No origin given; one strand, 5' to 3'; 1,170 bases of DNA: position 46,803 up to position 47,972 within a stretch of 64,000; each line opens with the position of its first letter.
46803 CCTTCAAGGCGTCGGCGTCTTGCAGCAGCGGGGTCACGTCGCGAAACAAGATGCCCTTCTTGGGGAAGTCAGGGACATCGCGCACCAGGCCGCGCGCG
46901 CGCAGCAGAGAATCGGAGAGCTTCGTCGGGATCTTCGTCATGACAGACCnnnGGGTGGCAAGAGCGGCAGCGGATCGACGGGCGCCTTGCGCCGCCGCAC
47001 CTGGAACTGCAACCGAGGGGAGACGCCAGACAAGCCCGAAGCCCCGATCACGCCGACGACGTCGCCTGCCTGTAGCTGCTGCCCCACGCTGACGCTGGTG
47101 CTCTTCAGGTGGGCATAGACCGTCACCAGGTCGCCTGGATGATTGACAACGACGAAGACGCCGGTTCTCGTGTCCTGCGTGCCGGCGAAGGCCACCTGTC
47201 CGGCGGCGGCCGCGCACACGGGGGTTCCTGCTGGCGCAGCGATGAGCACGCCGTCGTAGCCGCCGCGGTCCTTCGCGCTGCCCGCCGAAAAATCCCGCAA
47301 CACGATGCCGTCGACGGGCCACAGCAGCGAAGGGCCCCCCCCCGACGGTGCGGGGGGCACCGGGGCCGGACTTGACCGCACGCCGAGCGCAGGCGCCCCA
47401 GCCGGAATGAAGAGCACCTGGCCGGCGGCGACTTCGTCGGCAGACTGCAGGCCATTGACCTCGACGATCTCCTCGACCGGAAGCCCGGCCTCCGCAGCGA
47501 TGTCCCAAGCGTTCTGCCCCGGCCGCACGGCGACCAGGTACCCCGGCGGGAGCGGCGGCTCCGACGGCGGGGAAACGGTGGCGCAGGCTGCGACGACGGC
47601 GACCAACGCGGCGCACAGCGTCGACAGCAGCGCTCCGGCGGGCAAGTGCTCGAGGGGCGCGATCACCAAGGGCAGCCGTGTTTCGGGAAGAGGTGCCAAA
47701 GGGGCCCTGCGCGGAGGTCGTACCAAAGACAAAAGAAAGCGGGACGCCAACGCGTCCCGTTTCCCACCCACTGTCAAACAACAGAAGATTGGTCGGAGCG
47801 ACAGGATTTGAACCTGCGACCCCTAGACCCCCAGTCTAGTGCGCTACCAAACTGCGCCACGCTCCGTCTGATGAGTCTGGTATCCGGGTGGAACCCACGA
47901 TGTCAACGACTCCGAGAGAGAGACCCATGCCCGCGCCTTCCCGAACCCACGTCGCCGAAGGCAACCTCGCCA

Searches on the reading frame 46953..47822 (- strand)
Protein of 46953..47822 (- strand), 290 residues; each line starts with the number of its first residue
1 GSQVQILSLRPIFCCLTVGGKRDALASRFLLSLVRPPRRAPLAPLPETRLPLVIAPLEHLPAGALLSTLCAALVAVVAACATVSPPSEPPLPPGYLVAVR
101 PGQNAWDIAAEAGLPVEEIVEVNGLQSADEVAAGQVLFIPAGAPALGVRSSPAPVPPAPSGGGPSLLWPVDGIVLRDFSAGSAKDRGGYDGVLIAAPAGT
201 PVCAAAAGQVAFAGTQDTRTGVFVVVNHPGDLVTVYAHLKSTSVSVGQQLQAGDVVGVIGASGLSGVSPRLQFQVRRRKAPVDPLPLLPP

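Call 29: search_protein_families(library=pfam, proteins=[window:46953-47822:-], max_evalue=0.0001)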
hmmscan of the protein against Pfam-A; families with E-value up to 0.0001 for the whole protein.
window:46953-47822:- (290 aa): 2 families
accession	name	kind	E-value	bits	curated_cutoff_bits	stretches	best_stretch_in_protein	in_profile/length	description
PF01551.29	Peptidase_M23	-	1.1e-24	86.9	28.7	1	190-284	4-96/96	Peptidase family M23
PF01476.26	LysM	-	2.7e-10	40.5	20.9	1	99-140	3-43/43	LysM domain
